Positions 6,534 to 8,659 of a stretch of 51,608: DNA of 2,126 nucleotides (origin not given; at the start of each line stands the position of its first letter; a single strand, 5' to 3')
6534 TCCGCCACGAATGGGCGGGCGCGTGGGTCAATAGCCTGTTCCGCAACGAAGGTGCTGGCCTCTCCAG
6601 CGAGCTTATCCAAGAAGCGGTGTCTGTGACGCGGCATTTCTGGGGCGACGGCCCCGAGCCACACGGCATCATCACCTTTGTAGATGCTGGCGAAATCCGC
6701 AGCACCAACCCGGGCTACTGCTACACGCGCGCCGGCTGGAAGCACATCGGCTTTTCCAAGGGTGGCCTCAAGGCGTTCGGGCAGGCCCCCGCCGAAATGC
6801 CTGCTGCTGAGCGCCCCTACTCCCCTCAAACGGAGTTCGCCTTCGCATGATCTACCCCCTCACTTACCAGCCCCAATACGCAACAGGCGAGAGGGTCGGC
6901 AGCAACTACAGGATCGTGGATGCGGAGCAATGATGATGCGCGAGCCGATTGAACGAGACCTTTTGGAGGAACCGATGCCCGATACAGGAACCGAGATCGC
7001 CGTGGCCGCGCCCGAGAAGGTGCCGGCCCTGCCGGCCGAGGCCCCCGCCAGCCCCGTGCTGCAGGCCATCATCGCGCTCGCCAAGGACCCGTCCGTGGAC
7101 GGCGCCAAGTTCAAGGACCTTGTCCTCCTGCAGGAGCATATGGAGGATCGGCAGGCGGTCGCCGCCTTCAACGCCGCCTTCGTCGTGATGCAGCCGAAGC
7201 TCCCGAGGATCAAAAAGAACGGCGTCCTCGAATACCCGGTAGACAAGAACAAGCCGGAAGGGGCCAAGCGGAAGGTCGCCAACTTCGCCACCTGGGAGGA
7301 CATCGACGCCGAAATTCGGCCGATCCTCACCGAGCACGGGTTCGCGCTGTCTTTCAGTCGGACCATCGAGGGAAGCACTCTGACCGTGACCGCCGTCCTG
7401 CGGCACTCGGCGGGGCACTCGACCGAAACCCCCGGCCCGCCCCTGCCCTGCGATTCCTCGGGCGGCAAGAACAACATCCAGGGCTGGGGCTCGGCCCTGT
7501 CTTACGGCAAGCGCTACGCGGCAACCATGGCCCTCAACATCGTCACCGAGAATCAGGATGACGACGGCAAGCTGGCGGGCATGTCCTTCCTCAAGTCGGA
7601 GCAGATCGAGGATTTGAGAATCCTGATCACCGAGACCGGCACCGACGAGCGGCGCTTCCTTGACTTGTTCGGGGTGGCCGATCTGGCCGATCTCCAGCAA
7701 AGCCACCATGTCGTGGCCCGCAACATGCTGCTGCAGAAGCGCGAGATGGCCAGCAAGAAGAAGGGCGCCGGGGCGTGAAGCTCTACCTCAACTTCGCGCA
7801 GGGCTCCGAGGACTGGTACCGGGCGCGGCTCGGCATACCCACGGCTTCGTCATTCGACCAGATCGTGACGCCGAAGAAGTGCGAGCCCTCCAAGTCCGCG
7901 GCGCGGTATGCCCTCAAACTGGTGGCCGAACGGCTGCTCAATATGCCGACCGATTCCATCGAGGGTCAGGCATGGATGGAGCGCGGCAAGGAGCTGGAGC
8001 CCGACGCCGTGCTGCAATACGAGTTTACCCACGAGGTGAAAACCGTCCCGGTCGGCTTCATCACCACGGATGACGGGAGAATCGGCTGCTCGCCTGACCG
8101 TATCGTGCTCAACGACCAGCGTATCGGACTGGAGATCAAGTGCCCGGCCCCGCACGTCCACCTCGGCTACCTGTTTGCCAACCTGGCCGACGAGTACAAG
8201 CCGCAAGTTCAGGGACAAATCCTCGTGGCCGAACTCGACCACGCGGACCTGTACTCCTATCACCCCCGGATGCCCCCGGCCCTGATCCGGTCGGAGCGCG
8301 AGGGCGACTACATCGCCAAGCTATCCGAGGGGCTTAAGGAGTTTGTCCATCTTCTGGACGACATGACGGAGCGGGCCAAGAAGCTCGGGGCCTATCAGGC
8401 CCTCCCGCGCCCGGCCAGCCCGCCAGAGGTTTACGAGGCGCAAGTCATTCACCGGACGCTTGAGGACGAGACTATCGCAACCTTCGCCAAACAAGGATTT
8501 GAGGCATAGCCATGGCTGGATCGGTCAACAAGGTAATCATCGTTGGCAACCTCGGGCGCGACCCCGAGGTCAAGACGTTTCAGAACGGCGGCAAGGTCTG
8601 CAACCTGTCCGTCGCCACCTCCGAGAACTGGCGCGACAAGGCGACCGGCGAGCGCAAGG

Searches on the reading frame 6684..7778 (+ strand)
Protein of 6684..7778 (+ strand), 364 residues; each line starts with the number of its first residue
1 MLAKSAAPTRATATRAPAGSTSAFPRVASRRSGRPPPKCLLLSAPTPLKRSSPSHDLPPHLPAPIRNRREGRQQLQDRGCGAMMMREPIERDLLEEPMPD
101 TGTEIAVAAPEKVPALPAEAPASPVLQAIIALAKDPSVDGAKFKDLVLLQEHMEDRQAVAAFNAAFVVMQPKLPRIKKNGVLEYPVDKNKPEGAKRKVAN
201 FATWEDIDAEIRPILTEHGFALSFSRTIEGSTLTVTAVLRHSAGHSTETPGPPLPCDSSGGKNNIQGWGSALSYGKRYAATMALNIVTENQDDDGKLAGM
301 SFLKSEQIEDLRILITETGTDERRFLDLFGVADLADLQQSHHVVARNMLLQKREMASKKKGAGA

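Call 68: search_protein_families(library=pfam, proteins=[window:6684-7778:+], max_evalue=0.001)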
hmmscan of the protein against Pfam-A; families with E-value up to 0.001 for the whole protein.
window:6684-7778:+ (364 aa): 1 family
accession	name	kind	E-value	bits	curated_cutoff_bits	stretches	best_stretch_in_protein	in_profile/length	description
PF04404.17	ERF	-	3.5e-14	53.5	25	1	197-296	24-127/153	ERF superfamily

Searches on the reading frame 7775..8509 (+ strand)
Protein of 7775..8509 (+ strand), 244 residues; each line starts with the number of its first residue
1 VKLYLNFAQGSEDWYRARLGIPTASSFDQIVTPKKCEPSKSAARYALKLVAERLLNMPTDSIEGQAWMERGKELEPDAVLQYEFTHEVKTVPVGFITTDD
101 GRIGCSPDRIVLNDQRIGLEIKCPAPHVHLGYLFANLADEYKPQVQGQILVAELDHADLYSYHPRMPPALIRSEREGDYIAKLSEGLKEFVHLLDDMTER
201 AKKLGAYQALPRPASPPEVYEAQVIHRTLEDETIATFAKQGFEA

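Call 68: search_protein_families(library=pfam, proteins=[window:7775-8509:+], max_evalue=0.001)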
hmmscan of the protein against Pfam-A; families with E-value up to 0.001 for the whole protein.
window:7775-8509:+ (244 aa): 1 family
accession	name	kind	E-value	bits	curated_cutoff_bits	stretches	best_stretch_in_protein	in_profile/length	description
PF09588.16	YqaJ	-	8.4e-22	78.5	22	1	13-154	1-149/150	YqaJ-like viral recombinase domain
